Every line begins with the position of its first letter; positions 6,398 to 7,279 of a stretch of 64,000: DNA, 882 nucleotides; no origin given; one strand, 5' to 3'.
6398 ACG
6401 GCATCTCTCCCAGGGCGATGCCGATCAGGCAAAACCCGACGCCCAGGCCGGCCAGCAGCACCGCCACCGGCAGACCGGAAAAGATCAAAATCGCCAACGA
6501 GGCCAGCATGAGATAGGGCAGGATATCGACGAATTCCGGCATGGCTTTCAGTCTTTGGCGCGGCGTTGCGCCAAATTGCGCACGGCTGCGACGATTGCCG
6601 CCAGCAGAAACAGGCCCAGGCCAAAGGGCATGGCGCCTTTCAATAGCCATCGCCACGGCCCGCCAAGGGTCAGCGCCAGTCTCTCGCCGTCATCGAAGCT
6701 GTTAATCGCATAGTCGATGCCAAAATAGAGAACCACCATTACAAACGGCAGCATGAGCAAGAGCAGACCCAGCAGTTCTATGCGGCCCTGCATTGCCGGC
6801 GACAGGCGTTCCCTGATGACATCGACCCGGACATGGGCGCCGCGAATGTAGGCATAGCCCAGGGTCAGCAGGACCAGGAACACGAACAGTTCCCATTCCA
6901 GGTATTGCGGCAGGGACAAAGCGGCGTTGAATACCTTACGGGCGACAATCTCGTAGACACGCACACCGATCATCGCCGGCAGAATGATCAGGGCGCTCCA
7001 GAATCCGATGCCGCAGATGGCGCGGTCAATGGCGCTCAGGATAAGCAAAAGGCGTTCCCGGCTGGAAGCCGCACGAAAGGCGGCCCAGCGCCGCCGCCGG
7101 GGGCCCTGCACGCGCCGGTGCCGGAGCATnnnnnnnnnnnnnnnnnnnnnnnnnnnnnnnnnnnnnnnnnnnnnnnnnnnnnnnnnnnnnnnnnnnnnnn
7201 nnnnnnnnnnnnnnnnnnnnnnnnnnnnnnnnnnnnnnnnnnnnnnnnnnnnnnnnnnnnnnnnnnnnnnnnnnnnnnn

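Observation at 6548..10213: RND efflux permease reads in-frame into a DctQ TRAP small-permease module (1221-aa ORF, no stop between them)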

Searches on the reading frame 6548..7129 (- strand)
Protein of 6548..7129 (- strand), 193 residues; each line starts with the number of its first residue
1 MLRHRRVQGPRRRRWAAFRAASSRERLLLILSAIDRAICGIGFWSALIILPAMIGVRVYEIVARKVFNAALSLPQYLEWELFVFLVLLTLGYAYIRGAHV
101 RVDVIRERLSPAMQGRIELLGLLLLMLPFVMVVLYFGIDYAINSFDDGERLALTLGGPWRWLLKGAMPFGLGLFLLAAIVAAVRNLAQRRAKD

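Call 14: find_related_loci(query=window:6548-7129:-, collection=genome_contigs, flank=10000)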
Query window:6548-7129:- (193 aa) in genome_contigs; peptide patterns used: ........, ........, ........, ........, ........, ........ (x = any residue, [..] = any of these).
599 stretches matched a pattern (row limit reached: there are more); 8 encode a relative of the query (tblastn E <= 1e-3); 8 distinct loci.
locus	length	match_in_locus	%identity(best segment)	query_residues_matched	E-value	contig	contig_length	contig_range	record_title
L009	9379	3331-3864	87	15-192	1e-87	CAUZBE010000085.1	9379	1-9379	MAG: Alphaproteobacteria bacterium isolate CB11b_AW.37 genome assembly, contig: Ga0310124_10004339, whole genome shotgun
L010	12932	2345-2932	80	2-191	3e-81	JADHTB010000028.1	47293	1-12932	MAG: Alphaproteobacteria bacterium isolate BS150m-G9 BS-150m-C572, whole genome shotgun sequence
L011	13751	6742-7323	70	2-193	3e-69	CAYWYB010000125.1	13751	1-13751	MAG TPA_asm: uncultured Rhodospirillaceae bacterium isolate SRP167671_co2_53 genome assembly, contig: NODE_5797_length_1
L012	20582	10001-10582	71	2-193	4e-69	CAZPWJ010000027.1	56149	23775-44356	MAG TPA_asm: uncultured Rhodospirillaceae bacterium isolate SRP200020_co5_209 genome assembly, contig: NODE_795_length_5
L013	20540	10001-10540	66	13-192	4e-67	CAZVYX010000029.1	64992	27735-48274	MAG TPA_asm: uncultured Rhodospirillaceae bacterium isolate SRP200020_co2_21 genome assembly, contig: NODE_468_length_64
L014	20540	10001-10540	63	13-192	1e-67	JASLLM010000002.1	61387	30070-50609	MAG: Alphaproteobacteria bacterium isolate Arabian10_MAG_24 NODE_2_length_61387_cov_10.358718, whole genome shotgun sequ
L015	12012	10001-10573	65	3-193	3e-63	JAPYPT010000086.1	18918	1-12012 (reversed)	MAG: Alphaproteobacteria bacterium isolate PW10.maxbin2.068 PW10_3437_length_18918_cov_9.576419, whole genome shotgun se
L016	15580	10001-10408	69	3-138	4e-43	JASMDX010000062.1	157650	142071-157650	MAG: Alphaproteobacteria bacterium isolate ETNP3_MAG_51 c_000001526780, whole genome shotgun sequence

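Call 25: search_protein_families(library=ncbifam, proteins=[window:6548-7129:-], max_evalue=0.001)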
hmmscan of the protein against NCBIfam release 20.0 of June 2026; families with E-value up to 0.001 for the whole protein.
window:6548-7129:- (193 aa): 1 family
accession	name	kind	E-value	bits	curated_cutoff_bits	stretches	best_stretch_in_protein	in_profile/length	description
NF007374.1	PRK09877.1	equivalog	1.4e-07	32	260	1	53-144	15-106/157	2,3-diketo-L-gulonate TRAP transporter small permease YiaM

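Call 27: find_homologous_proteins(query=window:6548-7129:-, max_evalue=0.00001)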
Query window:6548-7129:- (193 aa): 17 proteins with E <= 0.00001 among 2767 candidates.
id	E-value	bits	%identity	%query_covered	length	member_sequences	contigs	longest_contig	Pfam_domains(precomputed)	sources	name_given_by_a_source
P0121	2.7e-95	335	87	92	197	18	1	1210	PF04290.19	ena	-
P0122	3.7e-92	325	82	94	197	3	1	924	PF04290.19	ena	-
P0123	3.8e-89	315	79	98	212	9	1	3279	PF04290.19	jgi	-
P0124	5.0e-88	312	81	93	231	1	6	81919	PF04290.19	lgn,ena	-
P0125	8.7e-66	239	70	84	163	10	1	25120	PF04290.19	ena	-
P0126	5.4e-55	204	77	66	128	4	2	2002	PF04290.19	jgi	jgi:TRAP-type mannitol/chloroaromatic compound transport system permease small subunit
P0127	1.5e-51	193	68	68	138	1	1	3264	PF04290.19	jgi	jgi:TRAP-type mannitol/chloroaromatic compound transport system permease small subunit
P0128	1.1e-47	180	55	85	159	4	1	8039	PF04290.19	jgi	jgi:TRAP-type mannitol/chloroaromatic compound transport system permease small subunit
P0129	2.2e-47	179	61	68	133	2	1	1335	PF04290.19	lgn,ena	-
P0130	1.3e-40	157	70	58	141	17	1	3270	PF04290.19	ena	-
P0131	6.3e-37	145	76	50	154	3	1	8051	PF04290.19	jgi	-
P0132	1.3e-33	134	52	76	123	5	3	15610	PF04290.19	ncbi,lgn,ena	ncbi:MAG: TRAP transporter small permease subunit [Alphaproteobacteria bacterium]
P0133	6.0e-26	109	39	89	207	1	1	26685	PF04290.19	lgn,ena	-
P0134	2.2e-21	94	40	59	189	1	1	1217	PF04290.19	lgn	-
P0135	4.9e-18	83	41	60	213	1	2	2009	PF04290.19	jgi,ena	jgi:TRAP-type mannitol/chloroaromatic compound transport system permease small subunit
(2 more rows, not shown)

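Call 28: find_encoding_contigs(protein=P0133, flank=8000, max_places=2)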
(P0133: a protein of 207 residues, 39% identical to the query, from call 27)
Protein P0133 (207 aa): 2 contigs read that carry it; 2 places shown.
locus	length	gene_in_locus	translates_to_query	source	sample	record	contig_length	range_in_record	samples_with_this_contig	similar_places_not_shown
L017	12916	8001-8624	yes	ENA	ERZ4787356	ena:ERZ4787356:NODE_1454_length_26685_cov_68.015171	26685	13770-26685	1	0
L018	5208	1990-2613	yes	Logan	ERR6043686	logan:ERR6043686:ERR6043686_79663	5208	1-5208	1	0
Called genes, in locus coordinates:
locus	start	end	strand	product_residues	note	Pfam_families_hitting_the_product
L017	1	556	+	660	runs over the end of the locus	PF18793:nos_propeller_2, PF18764:nos_propeller, PF13473:Cupredoxin_1 (weak)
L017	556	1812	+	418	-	PF07602:DUF1565 (weak), PF05048:NosD, PF13229:Beta_helix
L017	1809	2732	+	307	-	PF13555:AAA_29 (weak), PF00005:ABC_tran, PF13304:AAA_21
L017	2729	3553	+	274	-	PF12679:ABC2_membrane_2, PF12730:ABC2_membrane_4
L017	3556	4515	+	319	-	PF02424:ApbE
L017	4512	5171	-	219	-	PF01797:Y1_Tnp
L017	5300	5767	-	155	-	PF00581:Rhodanese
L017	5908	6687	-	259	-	-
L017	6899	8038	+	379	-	PF03480:DctP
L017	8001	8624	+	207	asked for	PF04290:DctQ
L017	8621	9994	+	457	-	PF06808:DctM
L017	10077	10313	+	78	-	PF01052:FliMN_C, PF28396:SepQ_C (weak)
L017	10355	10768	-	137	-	PF01850:PIN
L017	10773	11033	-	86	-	PF02604:PhdYeFM_antitox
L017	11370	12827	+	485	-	PF03448:MgtE_N, PF00571:CBS, PF01769:MgtE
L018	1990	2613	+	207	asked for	PF04290:DctQ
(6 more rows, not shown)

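Call 29: find_encoding_contigs(protein=P0124, flank=8000, max_places=2)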
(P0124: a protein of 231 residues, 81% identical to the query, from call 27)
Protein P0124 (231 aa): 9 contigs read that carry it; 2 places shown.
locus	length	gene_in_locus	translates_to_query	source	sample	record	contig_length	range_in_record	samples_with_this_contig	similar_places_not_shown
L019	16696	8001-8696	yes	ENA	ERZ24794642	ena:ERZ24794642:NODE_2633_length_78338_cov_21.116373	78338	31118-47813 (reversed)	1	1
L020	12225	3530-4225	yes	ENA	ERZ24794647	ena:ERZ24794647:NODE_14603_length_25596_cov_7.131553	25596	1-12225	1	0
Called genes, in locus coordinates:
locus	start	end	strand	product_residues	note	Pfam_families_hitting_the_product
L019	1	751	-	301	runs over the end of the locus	PF00892:EamA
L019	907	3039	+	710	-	PF02743:dCache_1 (weak), PF00989:PAS (weak), PF08448:PAS_4, PF01966:HD, PF13487:HD_5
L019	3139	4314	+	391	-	PF00202:Aminotran_3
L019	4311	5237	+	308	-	PF02729:OTCace_N, PF00185:OTCace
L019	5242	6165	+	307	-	PF01430:HSP33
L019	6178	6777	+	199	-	-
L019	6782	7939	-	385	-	PF01546:Peptidase_M20, PF07687:M20_dimer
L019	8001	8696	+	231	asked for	PF04290:DctQ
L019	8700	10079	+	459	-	PF06808:DctM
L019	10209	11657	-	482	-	PF02386:TrkH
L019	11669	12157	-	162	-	PF01575:MaoC_dehydratas, PF13452:FAS1_DH_region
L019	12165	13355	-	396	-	PF02515:CoA_transf_3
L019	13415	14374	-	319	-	PF04055:Radical_SAM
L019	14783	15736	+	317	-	PF00389:2-Hacid_dh, PF02826:2-Hacid_dh_C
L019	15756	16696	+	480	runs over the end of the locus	PF01979:Amidohydro_1, PF07969:Amidohydro_3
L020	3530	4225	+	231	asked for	PF04290:DctQ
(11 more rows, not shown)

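Call 38: search_protein_representatives(protein=window:6551-7129:-)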
Query: 193 residues. Proteins with E-value up to 0.001 (for the whole library): 2113; up to 1e-10: 339; up to 1e-30: 12. The best 150 are listed.
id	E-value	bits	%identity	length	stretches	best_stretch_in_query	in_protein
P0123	1.2e-89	315.3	83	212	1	11-190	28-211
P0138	2.4e-49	183.9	59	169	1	33-187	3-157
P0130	4.0e-41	157.0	70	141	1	29-139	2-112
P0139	8.2e-39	149.5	47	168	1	32-187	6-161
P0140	1.3e-36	142.3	48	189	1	30-186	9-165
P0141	3.6e-34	134.4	44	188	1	31-186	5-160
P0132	4.2e-34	134.1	67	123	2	46-123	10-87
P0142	1.4e-33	132.5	44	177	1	28-185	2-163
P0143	9.5e-33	129.7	44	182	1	30-186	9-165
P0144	3.7e-32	127.8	40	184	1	29-186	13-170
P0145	1.4e-31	125.9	40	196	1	28-186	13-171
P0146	2.5e-31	125.1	41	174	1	29-190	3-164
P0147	2.0e-29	118.9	62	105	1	81-193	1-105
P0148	5.7e-29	117.4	40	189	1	31-186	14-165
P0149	3.8e-27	111.4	39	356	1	30-189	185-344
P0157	1.2e-24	103.3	39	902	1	12-187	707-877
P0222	7.5e-17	77.9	37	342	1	31-184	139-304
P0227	1.1e-16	77.4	36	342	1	65-184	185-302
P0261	3.7e-15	72.4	36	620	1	45-187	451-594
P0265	6.4e-15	71.6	37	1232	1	45-172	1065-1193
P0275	2.2e-14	69.8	36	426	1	67-180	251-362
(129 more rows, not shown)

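Call 39: search_protein_families(library=pfam, proteins=[P0265, P0157, P0261, P0149, P0275, P0222, P0227], max_evalue=0.001)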
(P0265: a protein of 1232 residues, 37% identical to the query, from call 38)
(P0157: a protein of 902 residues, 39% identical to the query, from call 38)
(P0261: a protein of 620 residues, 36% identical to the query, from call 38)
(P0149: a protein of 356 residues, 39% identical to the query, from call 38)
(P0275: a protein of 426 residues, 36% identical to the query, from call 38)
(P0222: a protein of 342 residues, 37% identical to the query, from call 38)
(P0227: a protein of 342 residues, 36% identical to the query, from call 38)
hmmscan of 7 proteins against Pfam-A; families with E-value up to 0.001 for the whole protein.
P0265 (1232 aa): 2 families
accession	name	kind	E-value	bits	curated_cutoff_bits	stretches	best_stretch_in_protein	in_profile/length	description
PF00873.25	ACR_tran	-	2.8e-159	532.3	28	1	9-1017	9-1016/1021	AcrB/AcrD/AcrF family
PF04290.18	DctQ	-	1.2e-13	51.6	28.3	1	1076-1207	4-130/132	Tripartite ATP-independent periplasmic transporters, DctQ component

P0157 (902 aa): 2 families
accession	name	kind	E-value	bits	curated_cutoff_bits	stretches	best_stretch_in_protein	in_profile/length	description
PF00873.25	ACR_tran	-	3.3e-52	177.8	28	1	21-693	354-1016/1021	AcrB/AcrD/AcrF family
PF04290.18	DctQ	-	1.6e-13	51.1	28.3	1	743-874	1-128/132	Tripartite ATP-independent periplasmic transporters, DctQ component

P0261 (620 aa): 2 families
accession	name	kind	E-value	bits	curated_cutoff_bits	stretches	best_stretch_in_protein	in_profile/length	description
PF00873.25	ACR_tran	-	9.1e-53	179.7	28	1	26-407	641-1016/1021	AcrB/AcrD/AcrF family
PF04290.18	DctQ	-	5.8e-16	59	28.3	1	460-583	2-120/132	Tripartite ATP-independent periplasmic transporters, DctQ component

P0149 (356 aa): 1 family
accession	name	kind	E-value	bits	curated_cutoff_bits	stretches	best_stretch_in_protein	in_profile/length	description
PF04290.18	DctQ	-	5.8e-16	59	28.3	1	209-342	2-131/132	Tripartite ATP-independent periplasmic transporters, DctQ component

P0275 (426 aa): 2 families
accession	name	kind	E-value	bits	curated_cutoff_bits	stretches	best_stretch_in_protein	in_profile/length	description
PF04290.18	DctQ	-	1.1e-08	35.5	28.3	1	247-365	10-128/132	Tripartite ATP-independent periplasmic transporters, DctQ component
PF06271.18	RDD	-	0.00041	21.1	24.1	1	26-173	6-136/137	RDD family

P0222 (342 aa): 1 family
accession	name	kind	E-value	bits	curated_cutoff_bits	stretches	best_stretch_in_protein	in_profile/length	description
PF04290.18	DctQ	-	3.2e-10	40.4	28.3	1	187-302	17-126/132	Tripartite ATP-independent periplasmic transporters, DctQ component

P0227 (342 aa): 1 family
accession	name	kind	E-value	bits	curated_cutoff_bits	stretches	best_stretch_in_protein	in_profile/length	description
PF04290.18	DctQ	-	1.1e-12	48.4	28.3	1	190-301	20-127/132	Tripartite ATP-independent periplasmic transporters, DctQ component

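Call 41: find_encoding_contigs(protein=P0265, flank=10000, max_places=4)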
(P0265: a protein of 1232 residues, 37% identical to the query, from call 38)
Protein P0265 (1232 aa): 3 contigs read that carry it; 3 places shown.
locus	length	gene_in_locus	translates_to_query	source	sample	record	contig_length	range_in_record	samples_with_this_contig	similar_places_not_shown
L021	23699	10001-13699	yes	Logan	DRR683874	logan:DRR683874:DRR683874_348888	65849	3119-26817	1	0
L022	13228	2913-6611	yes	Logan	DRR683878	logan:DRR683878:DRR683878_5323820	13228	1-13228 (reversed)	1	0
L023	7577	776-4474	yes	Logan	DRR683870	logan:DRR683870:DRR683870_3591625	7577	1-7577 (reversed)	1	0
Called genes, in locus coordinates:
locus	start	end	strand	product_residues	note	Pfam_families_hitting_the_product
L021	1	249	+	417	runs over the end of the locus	PF02771:Acyl-CoA_dh_N (faint), PF00441:Acyl-CoA_dh_1 (weak), PF08028:Acyl-CoA_dh_2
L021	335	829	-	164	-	PF00903:Glyoxalase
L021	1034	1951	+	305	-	PF03328:HpcH_HpaI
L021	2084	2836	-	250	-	PF00106:adh_short, PF08659:KR, PF13561:adh_short_C2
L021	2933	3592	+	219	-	PF04828:GFA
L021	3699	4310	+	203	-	PF02798:GST_N, PF13409:GST_N_2, PF13417:GST_N_3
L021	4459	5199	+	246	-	-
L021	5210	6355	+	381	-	PF04909:Amidohydro_2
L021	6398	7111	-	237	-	PF00702:Hydrolase, PF13419:HAD_2 (faint), PF12689:Acid_PPase (weak)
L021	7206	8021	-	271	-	PF00378:ECH_1, PF16113:ECH_2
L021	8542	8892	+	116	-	-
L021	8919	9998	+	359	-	PF25919:BSH_CusB (faint), PF00364:Biotin_lipoyl (faint), PF25917:BSH_RND (weak), PF25954:Beta-barrel_RND_2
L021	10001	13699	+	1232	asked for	PF00873:ACR_tran, PF04290:DctQ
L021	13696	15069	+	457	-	PF06808:DctM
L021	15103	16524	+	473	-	PF01546:Peptidase_M20, PF07687:M20_dimer (faint)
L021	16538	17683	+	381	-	PF02515:CoA_transf_3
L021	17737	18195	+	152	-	PF00903:Glyoxalase, PF13468:Glyoxalase_3, PF13669:Glyoxalase_4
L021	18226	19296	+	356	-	PF00753:Lactamase_B, PF21221:B_lactamase-like_C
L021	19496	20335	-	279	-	PF00296:Bac_luciferase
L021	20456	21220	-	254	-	PF00106:adh_short, PF13561:adh_short_C2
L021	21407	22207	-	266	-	PF00561:Abhydrolase_1, PF12146:Hydrolase_4, PF12697:Abhydrolase_6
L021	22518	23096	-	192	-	PF02627:CMD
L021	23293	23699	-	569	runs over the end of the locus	PF01979:Amidohydro_1 (faint), PF07969:Amidohydro_3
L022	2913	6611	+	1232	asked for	PF00873:ACR_tran, PF04290:DctQ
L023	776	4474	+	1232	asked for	PF00873:ACR_tran, PF04290:DctQ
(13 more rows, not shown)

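Call 44: find_encoding_contigs(protein=P0139, flank=8000, max_places=3)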
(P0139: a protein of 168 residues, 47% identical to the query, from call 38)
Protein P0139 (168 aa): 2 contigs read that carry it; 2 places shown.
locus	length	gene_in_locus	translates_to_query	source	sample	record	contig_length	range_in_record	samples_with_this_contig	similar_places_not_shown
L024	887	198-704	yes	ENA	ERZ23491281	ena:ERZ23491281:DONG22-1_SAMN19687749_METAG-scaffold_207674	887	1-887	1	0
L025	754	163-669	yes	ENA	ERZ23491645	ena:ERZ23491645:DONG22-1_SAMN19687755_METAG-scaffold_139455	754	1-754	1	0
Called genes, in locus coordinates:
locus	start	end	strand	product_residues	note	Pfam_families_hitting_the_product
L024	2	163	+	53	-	?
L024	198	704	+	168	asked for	PF04290:DctQ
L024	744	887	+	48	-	?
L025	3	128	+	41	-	?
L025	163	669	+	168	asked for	PF04290:DctQ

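Call 45: find_encoding_contigs(protein=P0140, flank=8000, max_places=3)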
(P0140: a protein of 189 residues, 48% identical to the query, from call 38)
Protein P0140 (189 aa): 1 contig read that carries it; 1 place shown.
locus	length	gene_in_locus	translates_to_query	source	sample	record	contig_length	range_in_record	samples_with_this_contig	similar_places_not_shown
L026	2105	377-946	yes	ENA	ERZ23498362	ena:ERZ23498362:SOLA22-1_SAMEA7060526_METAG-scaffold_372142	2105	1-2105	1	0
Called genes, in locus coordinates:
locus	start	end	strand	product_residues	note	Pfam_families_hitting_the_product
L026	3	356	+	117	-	?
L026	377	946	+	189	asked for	PF04290:DctQ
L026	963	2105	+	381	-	?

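Call 52: find_related_loci(query=A3, collection=metagenome_contigs, flank=10000)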
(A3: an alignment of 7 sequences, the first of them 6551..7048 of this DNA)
Query A3 (166 aa) in metagenome_contigs; peptide patterns used: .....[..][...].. (x = any residue, [..] = any of these).
279 stretches matched a pattern; 138 encode a relative of the query (tblastn E <= 1e-3); the best 80 are kept; 80 distinct loci.
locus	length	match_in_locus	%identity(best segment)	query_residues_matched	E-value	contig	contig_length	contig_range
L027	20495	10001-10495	87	1-165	7e-81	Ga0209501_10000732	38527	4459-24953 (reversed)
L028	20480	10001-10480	43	3-158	2e-34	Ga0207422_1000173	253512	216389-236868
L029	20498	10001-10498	73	1-166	1e-65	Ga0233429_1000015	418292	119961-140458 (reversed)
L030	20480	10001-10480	43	3-158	2e-34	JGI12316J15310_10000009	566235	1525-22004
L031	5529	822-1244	42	19-159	2e-31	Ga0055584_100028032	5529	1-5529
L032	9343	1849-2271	41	19-159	5e-30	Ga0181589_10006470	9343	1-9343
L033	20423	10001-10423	41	19-159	6e-30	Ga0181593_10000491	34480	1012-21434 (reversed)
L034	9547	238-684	40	4-152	3e-27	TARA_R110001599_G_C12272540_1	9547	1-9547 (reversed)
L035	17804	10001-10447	41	4-152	2e-27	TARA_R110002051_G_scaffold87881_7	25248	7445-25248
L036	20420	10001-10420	39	22-166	3e-26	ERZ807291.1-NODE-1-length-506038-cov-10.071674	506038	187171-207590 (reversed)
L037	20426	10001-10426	39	20-166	1e-24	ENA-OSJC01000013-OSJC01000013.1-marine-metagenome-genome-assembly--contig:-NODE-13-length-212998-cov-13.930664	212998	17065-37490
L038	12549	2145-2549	37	18-152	4e-23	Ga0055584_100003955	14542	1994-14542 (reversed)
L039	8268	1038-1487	37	18-166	5e-23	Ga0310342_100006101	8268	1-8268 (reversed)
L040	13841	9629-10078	37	18-166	5e-23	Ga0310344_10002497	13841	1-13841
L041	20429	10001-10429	35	7-150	3e-21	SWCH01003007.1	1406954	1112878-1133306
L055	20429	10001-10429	36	18-160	1e-19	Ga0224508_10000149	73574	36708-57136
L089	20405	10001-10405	40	15-148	1e-16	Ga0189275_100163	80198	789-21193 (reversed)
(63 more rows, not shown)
